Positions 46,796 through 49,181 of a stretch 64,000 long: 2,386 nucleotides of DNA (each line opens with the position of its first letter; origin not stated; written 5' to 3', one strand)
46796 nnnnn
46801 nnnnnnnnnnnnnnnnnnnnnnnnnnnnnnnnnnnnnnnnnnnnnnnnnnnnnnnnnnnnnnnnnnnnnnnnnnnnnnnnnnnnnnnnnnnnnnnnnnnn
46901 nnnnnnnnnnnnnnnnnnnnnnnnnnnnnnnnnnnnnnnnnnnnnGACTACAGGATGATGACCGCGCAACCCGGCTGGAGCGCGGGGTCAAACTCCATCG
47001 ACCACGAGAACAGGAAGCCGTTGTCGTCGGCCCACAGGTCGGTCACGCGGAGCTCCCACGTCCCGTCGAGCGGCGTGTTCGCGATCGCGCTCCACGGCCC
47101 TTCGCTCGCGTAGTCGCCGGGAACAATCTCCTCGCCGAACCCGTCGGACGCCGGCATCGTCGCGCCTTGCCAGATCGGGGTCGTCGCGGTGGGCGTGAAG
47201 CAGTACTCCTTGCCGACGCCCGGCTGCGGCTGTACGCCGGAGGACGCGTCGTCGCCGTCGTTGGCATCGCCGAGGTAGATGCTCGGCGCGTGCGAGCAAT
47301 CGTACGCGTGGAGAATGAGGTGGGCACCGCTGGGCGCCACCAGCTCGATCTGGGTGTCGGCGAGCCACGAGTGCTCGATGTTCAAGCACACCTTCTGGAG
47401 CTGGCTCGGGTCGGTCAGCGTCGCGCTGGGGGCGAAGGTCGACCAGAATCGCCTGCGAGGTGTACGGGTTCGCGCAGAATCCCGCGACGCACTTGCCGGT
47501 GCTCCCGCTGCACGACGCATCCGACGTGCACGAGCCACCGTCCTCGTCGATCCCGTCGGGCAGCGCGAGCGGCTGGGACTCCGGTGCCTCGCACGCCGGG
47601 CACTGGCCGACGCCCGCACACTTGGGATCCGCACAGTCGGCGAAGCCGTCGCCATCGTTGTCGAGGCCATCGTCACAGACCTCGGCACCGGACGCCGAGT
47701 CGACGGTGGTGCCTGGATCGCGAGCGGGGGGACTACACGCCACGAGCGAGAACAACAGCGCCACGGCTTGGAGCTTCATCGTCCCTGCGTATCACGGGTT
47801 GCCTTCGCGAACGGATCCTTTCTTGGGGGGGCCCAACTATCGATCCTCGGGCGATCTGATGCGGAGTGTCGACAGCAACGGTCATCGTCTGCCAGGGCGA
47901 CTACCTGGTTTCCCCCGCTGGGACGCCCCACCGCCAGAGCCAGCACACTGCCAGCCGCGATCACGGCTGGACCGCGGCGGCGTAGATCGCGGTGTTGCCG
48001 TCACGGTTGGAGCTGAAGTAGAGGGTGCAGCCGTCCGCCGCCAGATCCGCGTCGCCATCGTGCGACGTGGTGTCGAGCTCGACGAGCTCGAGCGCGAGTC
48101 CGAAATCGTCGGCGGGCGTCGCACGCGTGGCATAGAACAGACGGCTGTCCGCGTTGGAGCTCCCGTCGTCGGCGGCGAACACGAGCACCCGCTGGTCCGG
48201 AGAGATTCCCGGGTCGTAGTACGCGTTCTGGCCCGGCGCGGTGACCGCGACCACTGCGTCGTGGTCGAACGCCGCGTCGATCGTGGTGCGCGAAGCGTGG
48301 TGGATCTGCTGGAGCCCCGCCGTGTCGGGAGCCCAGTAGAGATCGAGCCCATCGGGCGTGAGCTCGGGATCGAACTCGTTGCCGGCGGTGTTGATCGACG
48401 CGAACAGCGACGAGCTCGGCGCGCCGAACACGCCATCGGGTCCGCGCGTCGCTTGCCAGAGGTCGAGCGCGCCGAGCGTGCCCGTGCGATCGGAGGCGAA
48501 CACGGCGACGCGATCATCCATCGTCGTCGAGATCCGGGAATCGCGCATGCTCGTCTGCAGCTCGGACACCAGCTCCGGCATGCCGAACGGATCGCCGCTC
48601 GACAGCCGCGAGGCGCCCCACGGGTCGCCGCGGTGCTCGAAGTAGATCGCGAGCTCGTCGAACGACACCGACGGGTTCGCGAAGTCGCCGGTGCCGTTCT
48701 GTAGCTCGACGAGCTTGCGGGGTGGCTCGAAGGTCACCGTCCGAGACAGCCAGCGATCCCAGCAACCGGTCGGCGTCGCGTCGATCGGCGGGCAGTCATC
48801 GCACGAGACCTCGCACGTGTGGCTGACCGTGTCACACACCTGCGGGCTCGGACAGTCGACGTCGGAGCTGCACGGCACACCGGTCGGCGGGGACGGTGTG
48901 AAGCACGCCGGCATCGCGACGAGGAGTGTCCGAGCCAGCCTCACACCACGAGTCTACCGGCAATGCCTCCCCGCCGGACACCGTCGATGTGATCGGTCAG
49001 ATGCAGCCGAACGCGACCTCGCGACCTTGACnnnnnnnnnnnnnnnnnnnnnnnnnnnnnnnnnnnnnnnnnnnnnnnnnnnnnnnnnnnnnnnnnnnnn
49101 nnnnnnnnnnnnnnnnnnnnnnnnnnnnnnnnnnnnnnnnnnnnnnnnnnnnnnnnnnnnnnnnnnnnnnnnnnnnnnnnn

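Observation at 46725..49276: A 2.1-kb insert with two lipoprotein genes, flanked by roughly 220-bp near-identical direct repeats, consistent with Campbell-type integration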

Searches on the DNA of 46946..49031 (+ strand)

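Call 57: search_dna_similar(query=window:46946-49031:+, collection=plasmids, mode=distant, max_rows=8)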
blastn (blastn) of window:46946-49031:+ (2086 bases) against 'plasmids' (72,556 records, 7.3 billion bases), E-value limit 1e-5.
No match.

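Call 58: search_dna_similar(query=window:46946-49031:+, collection=phages, mode=distant, max_rows=8)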
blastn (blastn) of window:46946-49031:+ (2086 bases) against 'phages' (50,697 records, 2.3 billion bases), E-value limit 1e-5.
No match.

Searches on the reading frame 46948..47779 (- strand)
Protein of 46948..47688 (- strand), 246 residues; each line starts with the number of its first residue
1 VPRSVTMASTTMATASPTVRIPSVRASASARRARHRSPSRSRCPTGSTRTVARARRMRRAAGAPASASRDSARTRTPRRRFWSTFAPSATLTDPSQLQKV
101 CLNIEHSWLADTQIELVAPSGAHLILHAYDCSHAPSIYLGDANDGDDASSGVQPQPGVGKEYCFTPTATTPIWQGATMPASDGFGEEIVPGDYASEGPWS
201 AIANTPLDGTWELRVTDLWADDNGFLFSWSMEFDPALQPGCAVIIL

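Call 7: search_protein_families(library=pfam, proteins=[window:46948-47688:-, window:46988-47779:-], max_evalue=0.01)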
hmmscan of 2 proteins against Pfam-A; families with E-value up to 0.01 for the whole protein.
window:46948-47688:- (246 aa): 1 family
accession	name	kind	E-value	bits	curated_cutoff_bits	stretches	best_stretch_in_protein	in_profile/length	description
PF01483.27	P_proprotein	-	2.3e-10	40.9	21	2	100-128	6-34/86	Proprotein convertase P-domain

window:46988-47779:- (263 aa): 0 families

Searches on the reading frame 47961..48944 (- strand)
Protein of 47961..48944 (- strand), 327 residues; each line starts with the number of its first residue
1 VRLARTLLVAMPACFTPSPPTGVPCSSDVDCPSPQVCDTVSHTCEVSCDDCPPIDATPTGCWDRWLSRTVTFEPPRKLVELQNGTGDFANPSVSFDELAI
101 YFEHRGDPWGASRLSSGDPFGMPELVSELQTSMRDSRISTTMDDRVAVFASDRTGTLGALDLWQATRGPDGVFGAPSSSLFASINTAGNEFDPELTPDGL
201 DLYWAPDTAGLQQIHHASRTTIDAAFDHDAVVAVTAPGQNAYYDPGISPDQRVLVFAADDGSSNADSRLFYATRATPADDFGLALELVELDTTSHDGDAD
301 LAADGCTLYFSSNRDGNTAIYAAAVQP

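Call 7: search_protein_families(library=pfam, proteins=[window:47961-48944:-], max_evalue=0.01)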
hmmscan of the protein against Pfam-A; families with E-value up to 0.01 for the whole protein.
window:47961-48944:- (327 aa): 1 family
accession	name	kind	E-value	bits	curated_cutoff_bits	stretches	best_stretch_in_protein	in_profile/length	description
PF07676.18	PD40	-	4.8e-13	49.1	20.9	1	291-321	6-37/38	WD40-like Beta Propeller Repeat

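Call 12: find_encoding_contigs(protein=window:47961-48944:-, flank=10000, max_places=10)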
Protein window:47961-48944:- (327 aa): no gene with exactly this product is on record in the collection.

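Call 15: find_homologous_proteins(query=window:47961-48944:-, max_evalue=0.00001)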
Query window:47961-48944:- (327 aa): 54 proteins with E <= 0.00001 among 6686 candidates.
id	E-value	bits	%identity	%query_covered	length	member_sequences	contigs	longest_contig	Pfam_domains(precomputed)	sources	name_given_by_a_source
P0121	1.4e-213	726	100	97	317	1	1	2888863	PF07676.19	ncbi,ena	-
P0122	2.4e-128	446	64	98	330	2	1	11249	PF07676.19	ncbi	-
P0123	7.9e-109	382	54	98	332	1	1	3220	PF07676.19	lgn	-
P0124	3.5e-97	344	51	98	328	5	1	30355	PF07676.19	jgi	jgi:hypothetical protein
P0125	1.8e-96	341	51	98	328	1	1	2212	PF07676.19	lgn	-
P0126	1.1e-95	339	51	98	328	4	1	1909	PF07676.19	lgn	-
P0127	2.2e-91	325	49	97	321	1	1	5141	PF07676.19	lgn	-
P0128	2.1e-86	308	50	99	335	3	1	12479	PF07676.19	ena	-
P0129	3.9e-86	307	50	98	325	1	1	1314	PF07676.19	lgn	-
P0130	1.0e-85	306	50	98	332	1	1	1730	PF07676.19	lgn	-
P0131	1.0e-85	306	50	98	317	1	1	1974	PF07676.19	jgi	jgi:WD40-like Beta Propeller Repeat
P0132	1.6e-84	302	49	98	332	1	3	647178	PF07676.19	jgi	jgi:hypothetical protein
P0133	2.1e-83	298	48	99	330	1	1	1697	PF07676.19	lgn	-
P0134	9.9e-83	296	46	91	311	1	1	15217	PF07676.19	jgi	jgi:hypothetical protein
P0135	3.3e-82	295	46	100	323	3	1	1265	PF07676.19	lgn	-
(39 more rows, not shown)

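Call 17: find_encoding_contigs(protein=P0122, flank=10000, max_places=3)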
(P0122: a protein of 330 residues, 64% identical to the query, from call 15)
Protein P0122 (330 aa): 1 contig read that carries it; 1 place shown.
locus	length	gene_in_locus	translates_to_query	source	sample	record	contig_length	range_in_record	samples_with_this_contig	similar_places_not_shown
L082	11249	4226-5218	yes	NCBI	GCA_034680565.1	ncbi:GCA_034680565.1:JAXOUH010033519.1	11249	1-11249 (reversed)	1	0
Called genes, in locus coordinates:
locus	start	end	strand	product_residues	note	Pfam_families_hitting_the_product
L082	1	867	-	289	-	?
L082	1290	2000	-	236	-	-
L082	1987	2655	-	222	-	-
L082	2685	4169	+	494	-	PF01425:Amidase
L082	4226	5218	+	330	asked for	PF07676:PD40 (faint)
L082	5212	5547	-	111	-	PF11287:DUF3088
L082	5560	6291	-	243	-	PF18013:Phage_lysozyme2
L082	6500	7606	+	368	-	PF00144:Beta-lactamase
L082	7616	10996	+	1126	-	PF00069:Pkinase, PF07714:PK_Tyr_Ser-Thr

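Call 23: find_encoding_contigs(protein=P0121, flank=10000, max_places=3)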
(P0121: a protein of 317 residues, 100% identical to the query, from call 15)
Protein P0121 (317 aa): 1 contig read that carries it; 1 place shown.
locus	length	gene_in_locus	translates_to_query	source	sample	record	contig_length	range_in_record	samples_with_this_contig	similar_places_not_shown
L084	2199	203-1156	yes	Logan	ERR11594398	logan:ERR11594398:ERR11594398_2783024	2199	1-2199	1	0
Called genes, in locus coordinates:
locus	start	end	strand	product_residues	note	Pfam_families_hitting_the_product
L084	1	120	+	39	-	?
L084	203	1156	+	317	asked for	PF07676:PD40 (faint)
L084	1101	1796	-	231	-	-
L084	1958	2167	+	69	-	-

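Call 50: find_encoding_contigs(protein=P0124, flank=8000, max_places=3)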
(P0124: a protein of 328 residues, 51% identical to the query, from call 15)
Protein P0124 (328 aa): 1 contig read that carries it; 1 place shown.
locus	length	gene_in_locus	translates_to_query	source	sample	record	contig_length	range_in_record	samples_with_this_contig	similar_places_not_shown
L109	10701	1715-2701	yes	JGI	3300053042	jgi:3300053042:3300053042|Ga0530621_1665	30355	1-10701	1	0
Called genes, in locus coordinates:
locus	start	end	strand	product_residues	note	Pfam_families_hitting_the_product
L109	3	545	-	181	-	?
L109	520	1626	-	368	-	-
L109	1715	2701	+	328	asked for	PF07676:PD40 (faint)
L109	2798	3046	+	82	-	-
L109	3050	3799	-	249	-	PF18013:Phage_lysozyme2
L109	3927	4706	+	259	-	PF06167:Peptidase_M90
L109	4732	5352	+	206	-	PF02585:PIG-L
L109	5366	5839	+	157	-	-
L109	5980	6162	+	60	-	-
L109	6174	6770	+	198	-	-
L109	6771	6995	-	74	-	-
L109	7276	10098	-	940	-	PF01590:GAF (weak), PF13185:GAF_2, PF01590:GAF, PF13185:GAF_2 (weak), PF01590:GAF, PF13185:GAF_2, PF02518:HATPase_c, PF00072:Response_reg, +2 more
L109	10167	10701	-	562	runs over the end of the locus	-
